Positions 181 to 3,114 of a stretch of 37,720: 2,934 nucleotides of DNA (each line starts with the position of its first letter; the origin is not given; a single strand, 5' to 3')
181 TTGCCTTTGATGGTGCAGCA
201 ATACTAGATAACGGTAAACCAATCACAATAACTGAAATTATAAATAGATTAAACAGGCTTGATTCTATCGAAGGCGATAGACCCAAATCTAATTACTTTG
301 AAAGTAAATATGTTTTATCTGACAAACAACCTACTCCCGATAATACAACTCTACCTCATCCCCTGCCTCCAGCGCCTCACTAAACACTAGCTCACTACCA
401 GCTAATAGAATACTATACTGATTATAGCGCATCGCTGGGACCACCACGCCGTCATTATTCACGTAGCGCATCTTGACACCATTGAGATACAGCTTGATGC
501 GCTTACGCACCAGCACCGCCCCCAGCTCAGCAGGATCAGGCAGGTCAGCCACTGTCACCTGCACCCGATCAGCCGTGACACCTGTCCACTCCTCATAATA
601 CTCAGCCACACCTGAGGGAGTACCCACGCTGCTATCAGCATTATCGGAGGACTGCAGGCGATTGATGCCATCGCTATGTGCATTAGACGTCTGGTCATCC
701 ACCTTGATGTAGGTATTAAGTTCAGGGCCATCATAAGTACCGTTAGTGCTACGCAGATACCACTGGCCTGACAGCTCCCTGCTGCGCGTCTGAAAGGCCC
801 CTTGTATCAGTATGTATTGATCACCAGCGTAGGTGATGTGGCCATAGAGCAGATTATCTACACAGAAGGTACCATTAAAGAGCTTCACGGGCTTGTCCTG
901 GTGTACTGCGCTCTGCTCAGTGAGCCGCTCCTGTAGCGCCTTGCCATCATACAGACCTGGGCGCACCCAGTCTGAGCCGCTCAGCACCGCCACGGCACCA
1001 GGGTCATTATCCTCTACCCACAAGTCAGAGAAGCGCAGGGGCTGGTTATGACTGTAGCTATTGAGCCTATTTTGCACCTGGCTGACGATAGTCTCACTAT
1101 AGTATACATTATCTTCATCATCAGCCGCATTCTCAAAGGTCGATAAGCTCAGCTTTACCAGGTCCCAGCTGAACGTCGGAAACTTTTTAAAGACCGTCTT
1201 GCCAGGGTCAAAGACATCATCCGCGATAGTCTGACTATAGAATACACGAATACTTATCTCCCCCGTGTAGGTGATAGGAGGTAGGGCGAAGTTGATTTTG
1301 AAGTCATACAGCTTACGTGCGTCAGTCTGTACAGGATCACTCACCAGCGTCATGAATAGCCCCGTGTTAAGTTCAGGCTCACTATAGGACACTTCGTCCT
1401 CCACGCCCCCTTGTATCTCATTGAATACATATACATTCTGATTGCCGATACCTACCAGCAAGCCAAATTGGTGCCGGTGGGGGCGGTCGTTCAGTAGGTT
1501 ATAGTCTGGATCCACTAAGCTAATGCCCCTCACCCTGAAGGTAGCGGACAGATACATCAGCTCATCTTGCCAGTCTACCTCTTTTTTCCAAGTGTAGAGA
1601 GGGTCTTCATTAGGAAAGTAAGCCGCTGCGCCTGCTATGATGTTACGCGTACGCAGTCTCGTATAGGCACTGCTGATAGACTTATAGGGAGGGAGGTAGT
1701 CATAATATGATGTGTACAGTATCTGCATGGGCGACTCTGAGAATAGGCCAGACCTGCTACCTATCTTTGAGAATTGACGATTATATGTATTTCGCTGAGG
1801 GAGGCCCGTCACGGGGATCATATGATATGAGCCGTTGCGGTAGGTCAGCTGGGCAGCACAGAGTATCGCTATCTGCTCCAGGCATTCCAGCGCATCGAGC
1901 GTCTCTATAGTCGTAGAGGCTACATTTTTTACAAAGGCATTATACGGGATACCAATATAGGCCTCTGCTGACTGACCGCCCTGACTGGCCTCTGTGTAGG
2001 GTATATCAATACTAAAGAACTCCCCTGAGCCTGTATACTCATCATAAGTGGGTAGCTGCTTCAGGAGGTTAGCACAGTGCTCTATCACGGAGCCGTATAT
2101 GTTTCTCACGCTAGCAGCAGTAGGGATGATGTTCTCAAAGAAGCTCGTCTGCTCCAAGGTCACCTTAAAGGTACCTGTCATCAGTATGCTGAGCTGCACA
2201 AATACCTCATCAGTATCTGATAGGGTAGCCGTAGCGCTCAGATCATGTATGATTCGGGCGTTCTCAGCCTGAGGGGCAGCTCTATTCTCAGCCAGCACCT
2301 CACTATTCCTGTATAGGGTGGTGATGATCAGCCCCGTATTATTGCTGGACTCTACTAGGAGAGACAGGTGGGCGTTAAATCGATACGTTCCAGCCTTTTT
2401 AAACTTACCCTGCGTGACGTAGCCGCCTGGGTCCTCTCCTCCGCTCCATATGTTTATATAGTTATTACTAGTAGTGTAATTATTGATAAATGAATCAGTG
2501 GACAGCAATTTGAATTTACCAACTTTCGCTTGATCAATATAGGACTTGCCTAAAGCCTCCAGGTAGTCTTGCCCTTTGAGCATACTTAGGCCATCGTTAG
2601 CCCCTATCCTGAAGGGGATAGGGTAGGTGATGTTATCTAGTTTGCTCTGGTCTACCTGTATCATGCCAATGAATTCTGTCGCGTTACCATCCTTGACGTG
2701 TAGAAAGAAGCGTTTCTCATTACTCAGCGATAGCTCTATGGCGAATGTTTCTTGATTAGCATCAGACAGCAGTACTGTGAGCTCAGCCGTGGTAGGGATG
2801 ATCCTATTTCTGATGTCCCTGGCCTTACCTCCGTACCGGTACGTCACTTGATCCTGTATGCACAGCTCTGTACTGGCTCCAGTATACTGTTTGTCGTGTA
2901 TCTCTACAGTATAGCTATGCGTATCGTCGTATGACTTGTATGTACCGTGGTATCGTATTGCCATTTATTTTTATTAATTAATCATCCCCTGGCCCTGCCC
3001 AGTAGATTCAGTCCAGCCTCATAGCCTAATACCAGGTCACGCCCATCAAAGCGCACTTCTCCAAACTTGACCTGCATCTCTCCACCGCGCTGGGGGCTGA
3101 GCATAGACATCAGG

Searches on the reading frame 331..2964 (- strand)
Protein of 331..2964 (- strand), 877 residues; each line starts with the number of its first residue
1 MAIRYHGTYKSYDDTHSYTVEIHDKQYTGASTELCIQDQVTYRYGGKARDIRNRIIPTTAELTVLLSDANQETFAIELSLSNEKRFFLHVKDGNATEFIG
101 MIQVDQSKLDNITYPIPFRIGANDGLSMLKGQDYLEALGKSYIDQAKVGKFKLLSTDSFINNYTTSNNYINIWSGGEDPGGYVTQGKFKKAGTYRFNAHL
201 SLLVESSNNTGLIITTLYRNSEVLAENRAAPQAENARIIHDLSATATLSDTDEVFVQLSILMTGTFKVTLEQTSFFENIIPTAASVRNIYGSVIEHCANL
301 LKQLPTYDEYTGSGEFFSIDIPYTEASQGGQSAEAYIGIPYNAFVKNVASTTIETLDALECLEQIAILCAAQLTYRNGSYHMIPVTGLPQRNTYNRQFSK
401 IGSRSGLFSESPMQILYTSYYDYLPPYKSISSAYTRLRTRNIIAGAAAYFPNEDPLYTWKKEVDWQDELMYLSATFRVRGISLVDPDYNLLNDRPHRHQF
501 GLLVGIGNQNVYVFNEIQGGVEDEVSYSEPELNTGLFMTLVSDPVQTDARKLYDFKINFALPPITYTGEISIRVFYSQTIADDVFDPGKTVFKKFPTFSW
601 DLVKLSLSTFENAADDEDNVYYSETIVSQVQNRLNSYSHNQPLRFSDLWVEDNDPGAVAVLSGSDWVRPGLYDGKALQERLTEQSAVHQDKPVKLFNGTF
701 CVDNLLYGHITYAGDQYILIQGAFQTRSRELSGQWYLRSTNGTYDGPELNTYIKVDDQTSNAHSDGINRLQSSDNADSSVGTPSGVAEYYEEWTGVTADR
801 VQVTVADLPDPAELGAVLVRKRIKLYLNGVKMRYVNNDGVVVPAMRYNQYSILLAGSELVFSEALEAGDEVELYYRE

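Call 77: search_protein_families(library=pfam, alignment_id=A7, max_evalue=0.001)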
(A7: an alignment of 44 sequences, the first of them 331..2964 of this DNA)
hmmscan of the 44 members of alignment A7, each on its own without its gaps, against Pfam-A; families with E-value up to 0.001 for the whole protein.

A. member 1, window:331-2964:- (877 aa): 0 families

B. families by the number of members that match (of 44 scanned): 27 families (the first 25 are shown)
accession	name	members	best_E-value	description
PF01844.29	HNH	3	5.5e-07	HNH endonuclease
PF04860.17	Phage_portal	1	3.2e-67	Phage portal protein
PF07505.17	DUF5131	1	5.4e-48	Protein of unknown function (DUF5131)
PF05065.19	Phage_capsid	1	3e-42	Phage capsid family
PF24963.1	DUF7768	1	3.1e-31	Domain of unknown function (DUF7768)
PF20441.4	TerL_nuclease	1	1.3e-27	Terminase large subunit, endonuclease domain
PF03354.21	TerL_ATPase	1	1.9e-23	Terminase large subunit, ATPase domain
PF01520.23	Amidase_3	1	2.3e-19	N-acetylmuramoyl-L-alanine amidase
PF11325.14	DUF3127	1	2.4e-17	Domain of unknown function (DUF3127)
PF05119.17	Terminase_4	1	8.3e-13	Phage terminase, small subunit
PF05521.18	Phage_HCP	1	6.9e-12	Phage head completion protein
PF05572.19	Peptidase_M43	1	4.5e-09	Pregnancy-associated plasma protein-A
PF05135.19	Phage_connect_1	1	3.5e-08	Phage gp6-like head-tail connector protein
PF04586.22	Peptidase_S78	1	4.6e-07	Caudovirus prohead serine protease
PF04883.17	HK97-gp10_like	1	9e-07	Bacteriophage HK97-gp10, putative tail-component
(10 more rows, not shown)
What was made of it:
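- Terminase genes are about 12 kb away in the window (call 77), and relatives keep the module next to helicase genes rather than packaging genes.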
